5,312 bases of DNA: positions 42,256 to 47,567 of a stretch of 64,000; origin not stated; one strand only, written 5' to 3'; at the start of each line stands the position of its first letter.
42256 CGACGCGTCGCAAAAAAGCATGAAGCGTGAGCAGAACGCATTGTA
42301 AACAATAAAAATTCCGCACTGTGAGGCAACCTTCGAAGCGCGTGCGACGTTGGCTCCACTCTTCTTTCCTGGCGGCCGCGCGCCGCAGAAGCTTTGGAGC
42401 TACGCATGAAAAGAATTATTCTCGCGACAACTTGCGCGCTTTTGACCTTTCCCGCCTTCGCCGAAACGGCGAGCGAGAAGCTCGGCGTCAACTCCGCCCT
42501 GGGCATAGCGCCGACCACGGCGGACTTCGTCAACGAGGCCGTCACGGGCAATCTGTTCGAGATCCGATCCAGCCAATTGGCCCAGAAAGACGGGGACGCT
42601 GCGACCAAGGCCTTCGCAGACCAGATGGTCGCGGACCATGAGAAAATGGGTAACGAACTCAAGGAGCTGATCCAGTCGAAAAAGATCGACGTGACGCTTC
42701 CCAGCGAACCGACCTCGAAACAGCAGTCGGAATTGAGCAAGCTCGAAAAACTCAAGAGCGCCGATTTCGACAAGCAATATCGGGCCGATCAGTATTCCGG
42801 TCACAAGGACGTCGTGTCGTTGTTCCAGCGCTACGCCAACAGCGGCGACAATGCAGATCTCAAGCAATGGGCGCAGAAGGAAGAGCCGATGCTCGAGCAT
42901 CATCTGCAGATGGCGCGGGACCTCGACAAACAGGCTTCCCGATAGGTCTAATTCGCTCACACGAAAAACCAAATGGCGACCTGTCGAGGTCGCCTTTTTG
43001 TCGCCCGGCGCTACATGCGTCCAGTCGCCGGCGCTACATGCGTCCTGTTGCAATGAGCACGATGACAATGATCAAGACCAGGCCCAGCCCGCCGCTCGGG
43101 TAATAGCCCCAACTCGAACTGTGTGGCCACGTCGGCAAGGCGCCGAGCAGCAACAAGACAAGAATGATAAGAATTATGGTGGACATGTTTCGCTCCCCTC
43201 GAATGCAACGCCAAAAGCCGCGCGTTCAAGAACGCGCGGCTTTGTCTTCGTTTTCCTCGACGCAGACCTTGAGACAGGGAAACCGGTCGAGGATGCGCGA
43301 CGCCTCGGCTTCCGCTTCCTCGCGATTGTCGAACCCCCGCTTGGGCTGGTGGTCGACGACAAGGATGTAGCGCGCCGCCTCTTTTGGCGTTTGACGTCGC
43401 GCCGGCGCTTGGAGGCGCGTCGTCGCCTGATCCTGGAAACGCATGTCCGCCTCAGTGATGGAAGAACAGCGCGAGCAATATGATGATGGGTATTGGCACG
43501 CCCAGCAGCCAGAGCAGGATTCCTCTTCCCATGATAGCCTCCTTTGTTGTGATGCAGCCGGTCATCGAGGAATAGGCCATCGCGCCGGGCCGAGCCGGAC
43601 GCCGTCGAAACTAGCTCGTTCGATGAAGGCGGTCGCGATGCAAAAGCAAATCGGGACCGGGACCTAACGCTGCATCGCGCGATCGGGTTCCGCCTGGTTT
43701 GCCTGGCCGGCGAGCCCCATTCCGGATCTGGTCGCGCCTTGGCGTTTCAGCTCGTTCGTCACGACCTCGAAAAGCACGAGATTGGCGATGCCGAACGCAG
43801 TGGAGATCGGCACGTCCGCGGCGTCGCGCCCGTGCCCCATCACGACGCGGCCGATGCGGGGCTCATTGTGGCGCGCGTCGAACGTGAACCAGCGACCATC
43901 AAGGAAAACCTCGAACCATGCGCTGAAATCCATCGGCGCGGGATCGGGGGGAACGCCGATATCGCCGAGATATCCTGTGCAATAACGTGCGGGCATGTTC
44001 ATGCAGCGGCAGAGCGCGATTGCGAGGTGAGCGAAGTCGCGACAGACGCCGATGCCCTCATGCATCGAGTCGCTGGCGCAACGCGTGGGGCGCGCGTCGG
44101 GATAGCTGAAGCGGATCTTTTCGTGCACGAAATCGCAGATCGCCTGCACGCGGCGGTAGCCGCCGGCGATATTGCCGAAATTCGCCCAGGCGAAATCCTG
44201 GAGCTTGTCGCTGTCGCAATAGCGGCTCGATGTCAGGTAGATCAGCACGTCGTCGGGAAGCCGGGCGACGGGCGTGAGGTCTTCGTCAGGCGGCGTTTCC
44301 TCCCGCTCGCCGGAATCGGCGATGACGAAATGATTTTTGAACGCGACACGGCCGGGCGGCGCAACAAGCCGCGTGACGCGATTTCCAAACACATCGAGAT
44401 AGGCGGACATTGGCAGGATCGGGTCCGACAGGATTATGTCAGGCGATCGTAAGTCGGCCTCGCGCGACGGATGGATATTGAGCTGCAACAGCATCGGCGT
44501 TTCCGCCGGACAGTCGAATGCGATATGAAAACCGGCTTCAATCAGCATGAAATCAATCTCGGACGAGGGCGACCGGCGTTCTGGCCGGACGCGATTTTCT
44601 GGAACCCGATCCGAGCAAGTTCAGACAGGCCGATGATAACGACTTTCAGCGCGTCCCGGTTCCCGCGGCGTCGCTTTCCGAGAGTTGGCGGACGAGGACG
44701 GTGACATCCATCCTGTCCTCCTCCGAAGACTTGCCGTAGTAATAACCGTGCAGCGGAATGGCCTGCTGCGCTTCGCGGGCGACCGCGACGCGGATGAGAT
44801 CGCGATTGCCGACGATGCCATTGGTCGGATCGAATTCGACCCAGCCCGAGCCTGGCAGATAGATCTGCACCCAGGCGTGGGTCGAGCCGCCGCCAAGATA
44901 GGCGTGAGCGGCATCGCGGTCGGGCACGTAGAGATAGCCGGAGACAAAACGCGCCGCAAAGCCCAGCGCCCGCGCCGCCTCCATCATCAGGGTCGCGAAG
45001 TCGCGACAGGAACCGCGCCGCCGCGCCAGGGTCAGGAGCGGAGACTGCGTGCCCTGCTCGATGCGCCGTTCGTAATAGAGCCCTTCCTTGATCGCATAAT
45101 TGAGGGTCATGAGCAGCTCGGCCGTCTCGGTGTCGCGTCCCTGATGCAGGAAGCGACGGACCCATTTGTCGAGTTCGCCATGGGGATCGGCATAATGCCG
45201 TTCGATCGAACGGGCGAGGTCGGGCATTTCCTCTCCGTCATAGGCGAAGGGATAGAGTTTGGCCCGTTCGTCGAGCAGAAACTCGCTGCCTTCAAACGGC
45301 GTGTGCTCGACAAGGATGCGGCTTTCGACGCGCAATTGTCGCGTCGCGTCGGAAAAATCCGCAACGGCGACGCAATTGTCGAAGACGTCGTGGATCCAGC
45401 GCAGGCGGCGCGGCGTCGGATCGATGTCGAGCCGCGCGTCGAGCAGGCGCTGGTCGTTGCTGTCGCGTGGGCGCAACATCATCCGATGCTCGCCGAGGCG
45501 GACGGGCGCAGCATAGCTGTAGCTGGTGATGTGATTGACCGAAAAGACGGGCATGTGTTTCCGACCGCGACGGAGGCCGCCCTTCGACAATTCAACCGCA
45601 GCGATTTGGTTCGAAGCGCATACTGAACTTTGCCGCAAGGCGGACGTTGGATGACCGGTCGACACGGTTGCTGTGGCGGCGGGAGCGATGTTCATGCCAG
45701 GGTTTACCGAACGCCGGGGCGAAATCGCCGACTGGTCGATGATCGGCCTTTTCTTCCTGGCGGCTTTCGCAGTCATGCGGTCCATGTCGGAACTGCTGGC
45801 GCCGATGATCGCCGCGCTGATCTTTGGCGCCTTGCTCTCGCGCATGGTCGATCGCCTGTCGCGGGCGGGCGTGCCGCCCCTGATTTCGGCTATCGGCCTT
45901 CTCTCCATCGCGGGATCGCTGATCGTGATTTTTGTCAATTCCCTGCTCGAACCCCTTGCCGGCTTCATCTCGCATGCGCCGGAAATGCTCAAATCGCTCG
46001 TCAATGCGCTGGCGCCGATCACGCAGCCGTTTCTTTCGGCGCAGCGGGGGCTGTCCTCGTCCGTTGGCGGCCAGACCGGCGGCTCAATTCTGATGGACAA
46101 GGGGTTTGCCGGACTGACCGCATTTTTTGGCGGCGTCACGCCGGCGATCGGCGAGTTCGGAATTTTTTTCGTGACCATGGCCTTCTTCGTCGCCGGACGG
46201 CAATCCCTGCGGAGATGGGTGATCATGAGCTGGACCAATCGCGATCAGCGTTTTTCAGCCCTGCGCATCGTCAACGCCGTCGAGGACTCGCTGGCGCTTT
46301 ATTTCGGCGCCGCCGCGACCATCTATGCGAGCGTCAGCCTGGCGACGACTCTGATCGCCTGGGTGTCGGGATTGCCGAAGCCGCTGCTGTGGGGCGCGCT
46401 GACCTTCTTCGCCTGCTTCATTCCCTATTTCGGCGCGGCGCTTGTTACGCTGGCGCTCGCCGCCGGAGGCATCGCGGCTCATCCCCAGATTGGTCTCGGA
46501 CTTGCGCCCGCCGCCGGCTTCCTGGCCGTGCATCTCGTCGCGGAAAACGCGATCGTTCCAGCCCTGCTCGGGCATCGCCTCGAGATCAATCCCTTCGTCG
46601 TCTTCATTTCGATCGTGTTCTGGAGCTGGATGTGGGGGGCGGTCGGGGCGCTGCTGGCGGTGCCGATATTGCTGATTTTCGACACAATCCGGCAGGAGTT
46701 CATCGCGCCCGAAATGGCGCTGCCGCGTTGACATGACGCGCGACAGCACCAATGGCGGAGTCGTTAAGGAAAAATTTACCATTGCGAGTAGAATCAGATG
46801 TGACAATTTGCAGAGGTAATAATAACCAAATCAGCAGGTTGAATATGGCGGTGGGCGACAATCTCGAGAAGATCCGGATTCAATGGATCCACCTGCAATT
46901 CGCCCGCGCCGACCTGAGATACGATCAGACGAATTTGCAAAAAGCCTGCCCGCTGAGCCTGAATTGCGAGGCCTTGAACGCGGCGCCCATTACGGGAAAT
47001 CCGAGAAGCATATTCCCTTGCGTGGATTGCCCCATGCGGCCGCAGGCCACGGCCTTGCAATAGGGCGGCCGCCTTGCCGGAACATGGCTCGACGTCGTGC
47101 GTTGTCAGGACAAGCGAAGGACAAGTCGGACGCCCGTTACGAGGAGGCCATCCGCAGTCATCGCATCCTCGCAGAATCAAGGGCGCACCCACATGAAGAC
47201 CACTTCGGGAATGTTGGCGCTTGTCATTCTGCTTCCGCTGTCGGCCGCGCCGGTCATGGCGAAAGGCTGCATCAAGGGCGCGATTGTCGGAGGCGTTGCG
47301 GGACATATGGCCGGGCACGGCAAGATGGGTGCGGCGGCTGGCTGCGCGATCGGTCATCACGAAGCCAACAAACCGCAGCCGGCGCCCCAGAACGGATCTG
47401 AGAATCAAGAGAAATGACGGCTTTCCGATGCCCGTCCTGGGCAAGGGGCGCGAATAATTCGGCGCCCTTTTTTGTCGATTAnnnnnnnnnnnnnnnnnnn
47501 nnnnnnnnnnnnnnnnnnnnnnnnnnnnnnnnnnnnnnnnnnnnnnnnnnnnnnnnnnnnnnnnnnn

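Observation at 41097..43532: Island of micro-genes (two DUF3309-like, a 26-aa peptide, three small hypotheticals, DUF4142, a KG-rich stress-like protein) carrying EcfG-type general-stress promoter motifs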

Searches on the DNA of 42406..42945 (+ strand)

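Call 91: search_dna_similar(query=L101:1050-1620:+, collection=plasmids, mode=near, max_rows=60)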
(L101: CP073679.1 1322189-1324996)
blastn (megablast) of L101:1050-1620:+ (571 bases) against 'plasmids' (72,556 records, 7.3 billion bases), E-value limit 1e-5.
Records with a match: 8; places in all: 8; records where one place covers at least 80% of the query: 8.
Best place of each record, by identity: >=99% 4; 95-99% 4.
By first word of the organism name: Sinorhizobium 8.
By predicted mobility (MOB-suite, as given by PLSDB): conjugative 8.
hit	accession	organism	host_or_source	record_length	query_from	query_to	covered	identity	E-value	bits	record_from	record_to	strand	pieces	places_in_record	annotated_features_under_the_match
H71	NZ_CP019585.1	Sinorhizobium meliloti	Medicago arborea,tissue sample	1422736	1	571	100%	100.0%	0e+0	1055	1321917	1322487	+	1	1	record has no annotation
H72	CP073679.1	Sinorhizobium meliloti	Medicago truncatula,cell culture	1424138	1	571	100%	100.0%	0e+0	1055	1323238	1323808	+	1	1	DUF4142 domain-containing protein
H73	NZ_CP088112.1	Sinorhizobium medicae WSM1115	cell culture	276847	1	571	100%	99.8%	0e+0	1050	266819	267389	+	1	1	DUF4142 domain-containing protein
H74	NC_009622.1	Sinorhizobium medicae WSM419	-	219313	1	571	100%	99.1%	0e+0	1027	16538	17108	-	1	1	DUF4142 domain-containing protein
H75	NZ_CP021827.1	Sinorhizobium meliloti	Medicago truncatula,Single Cell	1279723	1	571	100%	98.1%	0e+0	994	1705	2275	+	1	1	record has no annotation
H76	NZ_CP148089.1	Sinorhizobium meliloti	Medicago sativa,cell culture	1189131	1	571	100%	97.5%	0e+0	974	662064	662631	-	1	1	record has no annotation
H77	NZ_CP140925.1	Sinorhizobium medicae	Medicago lupulina,whole organism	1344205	1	570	100%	95.8%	0e+0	920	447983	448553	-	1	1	record has no annotation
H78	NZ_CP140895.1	Sinorhizobium medicae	Medicago lupulina,whole organism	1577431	1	570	100%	95.5%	0e+0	911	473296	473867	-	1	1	record has no annotation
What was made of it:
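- Tried and rejected: None of the eight near-identical Sinorhizobium plasmid hits could be tied to a 1021 locus tag (call 91).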

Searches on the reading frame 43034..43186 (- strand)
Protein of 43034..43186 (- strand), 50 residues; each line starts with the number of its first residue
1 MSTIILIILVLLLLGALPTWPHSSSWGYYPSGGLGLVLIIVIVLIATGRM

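Call 3: search_protein_families(library=pfam, proteins=[window:43034-43186:-], max_evalue=1)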
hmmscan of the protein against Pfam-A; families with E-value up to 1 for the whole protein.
window:43034-43186:- (50 aa): 2 families
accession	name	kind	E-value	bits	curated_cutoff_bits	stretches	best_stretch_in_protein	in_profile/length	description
PF11752.14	DUF3309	-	6.5e-24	84.2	22.3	1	1-50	1-50/50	Protein of unknown function (DUF3309)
PF02950.22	Conotoxin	-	0.42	12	25.1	0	3-16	4-16/75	Conotoxin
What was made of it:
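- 43034..43186 (-): g50: canonical DUF3309, 50 aa, two membrane helices. Pfam E=6.5e-24 (call 3).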

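Call 11: search_protein_families(library=ncbifam, proteins=[window:43034-43186:-], max_evalue=1)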
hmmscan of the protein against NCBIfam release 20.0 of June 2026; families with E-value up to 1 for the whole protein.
window:43034-43186:- (50 aa): 3 families
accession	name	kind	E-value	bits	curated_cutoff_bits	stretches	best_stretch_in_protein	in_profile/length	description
NF041738.1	GG_III-CTERM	domain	0.0016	18.3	22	1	31-48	5-22/28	GGIII-like transmembrane region-containing protein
NF033919.1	PA2779_fam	subfamily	0.32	11.2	40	0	32-47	92-110/123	PA2779 family protein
NF002402.0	PRK01470.1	equivalog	0.99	9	71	0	4-18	11-25/53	twin arginine translocase protein A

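Call 66: search_dna_similar(query=window:43034-43186:-, collection=plasmids, mode=protein, max_rows=30, rows=spread, max_evalue=0.001)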
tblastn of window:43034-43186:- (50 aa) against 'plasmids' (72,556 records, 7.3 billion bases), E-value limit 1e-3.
No match.

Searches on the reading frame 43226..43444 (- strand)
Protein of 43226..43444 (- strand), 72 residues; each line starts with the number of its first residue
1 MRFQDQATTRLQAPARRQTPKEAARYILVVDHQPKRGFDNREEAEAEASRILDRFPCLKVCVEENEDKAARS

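Call 3: search_protein_families(library=pfam, proteins=[window:43226-43444:-], max_evalue=1)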
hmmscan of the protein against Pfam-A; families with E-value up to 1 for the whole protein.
window:43226-43444:- (72 aa): 1 family
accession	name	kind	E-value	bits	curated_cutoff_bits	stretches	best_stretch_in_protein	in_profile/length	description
PF14657.12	Arm-DNA-bind_4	-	0.051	13.6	22.3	1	35-52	22-39/47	Arm DNA-binding domain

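Call 11: search_protein_families(library=ncbifam, proteins=[window:43226-43444:-], max_evalue=1)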
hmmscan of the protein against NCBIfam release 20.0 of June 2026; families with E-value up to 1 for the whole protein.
window:43226-43444:- (72 aa): 0 families

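Call 49: search_dna_similar(query=window:43226-43444:-, collection=plasmids, mode=protein, max_rows=15, max_evalue=0.01)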
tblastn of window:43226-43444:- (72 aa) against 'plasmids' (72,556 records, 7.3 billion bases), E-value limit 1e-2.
No match.
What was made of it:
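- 43226..43444 (-): g72: 72-aa hydrophilic protein, translationally coupled to g26 (7-nt gap; the g26 stop codon lies inside the g72 SD). No Pfam, NCBIfam or plasmid match (calls 3, 11, 49).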

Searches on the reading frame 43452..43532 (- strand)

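Call 3: search_protein_families(library=pfam, proteins=[window:43452-43532:-], max_evalue=1)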
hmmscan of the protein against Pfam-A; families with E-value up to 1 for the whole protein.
window:43452-43532:- (26 aa): 0 families

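Call 11: search_protein_families(library=ncbifam, proteins=[window:43452-43532:-], max_evalue=1)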
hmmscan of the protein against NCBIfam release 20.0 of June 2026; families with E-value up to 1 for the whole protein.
window:43452-43532:- (26 aa): 1 family
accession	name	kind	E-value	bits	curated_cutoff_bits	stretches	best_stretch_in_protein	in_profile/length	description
TIGR03024.1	arch_PEF_CTERM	domain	0.05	13.9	23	1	11-24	6-19/25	PEF-CTERM sorting domain-containing protein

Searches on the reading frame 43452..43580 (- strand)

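Call 11: search_protein_families(library=ncbifam, proteins=[window:43452-43580:-], max_evalue=1)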
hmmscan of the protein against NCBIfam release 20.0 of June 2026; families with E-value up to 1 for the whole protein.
window:43452-43580:- (42 aa): 1 family
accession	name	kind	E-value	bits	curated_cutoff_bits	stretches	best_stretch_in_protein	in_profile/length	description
TIGR03024.1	arch_PEF_CTERM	domain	0.13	12.5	23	1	27-40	6-19/25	PEF-CTERM sorting domain-containing protein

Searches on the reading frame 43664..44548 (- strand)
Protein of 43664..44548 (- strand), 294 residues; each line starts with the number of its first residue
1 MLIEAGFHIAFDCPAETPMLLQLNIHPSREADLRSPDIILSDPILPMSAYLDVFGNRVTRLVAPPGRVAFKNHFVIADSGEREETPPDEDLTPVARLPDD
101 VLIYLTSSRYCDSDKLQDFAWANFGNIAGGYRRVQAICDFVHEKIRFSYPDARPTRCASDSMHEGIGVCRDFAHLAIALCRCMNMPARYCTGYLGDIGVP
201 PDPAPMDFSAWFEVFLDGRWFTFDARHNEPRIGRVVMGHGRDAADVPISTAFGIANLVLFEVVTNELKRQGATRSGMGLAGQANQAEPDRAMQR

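Call 3: search_protein_families(library=pfam, proteins=[window:43664-44548:-], max_evalue=1)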
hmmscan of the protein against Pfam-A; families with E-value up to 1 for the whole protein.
window:43664-44548:- (294 aa): 2 families
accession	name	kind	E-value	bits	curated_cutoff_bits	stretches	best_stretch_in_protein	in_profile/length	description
PF01841.26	Transglut_core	-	1.3e-18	67.7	23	1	130-225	14-108/108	Transglutaminase-like superfamily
PF04473.18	DUF553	-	0.065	13.1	20.5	1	156-186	51-81/140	Transglutaminase-like domain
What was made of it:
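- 43664..44548 (-): Transglutaminase-like protein, 294 aa; right-hand neighbour and probably part of the same regulon. Pfam Transglut_core E=1.3e-18 (call 3).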

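Call 93: search_protein_families(library=ncbifam, proteins=[window:43664-44548:-], max_evalue=0.1)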
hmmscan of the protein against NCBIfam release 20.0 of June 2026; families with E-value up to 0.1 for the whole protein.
window:43664-44548:- (294 aa): 0 families

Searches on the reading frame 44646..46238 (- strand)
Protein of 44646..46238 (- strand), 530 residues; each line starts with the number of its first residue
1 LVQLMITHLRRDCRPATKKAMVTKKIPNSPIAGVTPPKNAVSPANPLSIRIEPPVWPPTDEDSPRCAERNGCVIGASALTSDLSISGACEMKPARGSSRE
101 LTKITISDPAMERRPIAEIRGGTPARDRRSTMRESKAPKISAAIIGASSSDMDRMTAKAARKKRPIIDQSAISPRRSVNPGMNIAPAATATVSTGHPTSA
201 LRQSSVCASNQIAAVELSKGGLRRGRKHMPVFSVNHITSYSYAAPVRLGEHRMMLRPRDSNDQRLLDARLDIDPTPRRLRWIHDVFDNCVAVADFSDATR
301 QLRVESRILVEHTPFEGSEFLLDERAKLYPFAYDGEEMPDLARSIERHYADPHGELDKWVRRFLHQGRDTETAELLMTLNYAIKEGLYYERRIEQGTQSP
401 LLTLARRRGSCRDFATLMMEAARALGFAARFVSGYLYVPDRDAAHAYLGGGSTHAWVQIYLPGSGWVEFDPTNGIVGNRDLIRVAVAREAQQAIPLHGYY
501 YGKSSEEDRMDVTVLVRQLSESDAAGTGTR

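Call 9: search_protein_families(library=pfam, proteins=[window:44646-46238:-], max_evalue=0.001)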
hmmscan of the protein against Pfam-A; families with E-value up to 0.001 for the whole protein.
window:44646-46238:- (530 aa): 2 families
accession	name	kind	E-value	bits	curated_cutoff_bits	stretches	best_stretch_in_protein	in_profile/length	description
PF08379.15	Bact_transglu_N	-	1.5e-24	86.9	27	1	233-311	2-80/80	Bacterial transglutaminase-like N-terminal region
PF01841.26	Transglut_core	-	8.3e-21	74.7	23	1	367-471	10-108/108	Transglutaminase-like superfamily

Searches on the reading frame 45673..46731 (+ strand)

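Call 78: search_protein_families(library=pfam, proteins=[window:45673-46731:+], max_evalue=0.001)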
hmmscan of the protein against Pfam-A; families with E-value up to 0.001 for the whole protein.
window:45673-46731:+ (352 aa): 1 family
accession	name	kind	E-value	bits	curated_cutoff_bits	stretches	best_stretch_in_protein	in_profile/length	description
PF01594.21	AI-2E_transport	-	3e-36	125.7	34.3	1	24-341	4-324/327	AI-2E family transporter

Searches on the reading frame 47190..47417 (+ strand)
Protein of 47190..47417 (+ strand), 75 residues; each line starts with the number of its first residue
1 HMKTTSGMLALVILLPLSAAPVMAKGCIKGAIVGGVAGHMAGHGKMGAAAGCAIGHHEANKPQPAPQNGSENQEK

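Call 78: search_protein_families(library=pfam, proteins=[window:47190-47417:+], max_evalue=0.001)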
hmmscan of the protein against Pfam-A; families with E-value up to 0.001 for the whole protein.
window:47190-47417:+ (75 aa): 0 families

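Call 93: search_protein_families(library=ncbifam, proteins=[window:47190-47417:+], max_evalue=0.1)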
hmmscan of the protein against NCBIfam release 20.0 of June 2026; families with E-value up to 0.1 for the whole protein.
window:47190-47417:+ (75 aa): 2 families
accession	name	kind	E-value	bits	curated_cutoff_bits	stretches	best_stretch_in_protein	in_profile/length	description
NF008437.0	PRK11280.1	equivalog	0.033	14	99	1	25-65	72-115/179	hypothetical protein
NF038224.1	OmpA_like_CmpA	equivalog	0.08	12.5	300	1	24-58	42-76/233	C-OmpA-like family protein CmpA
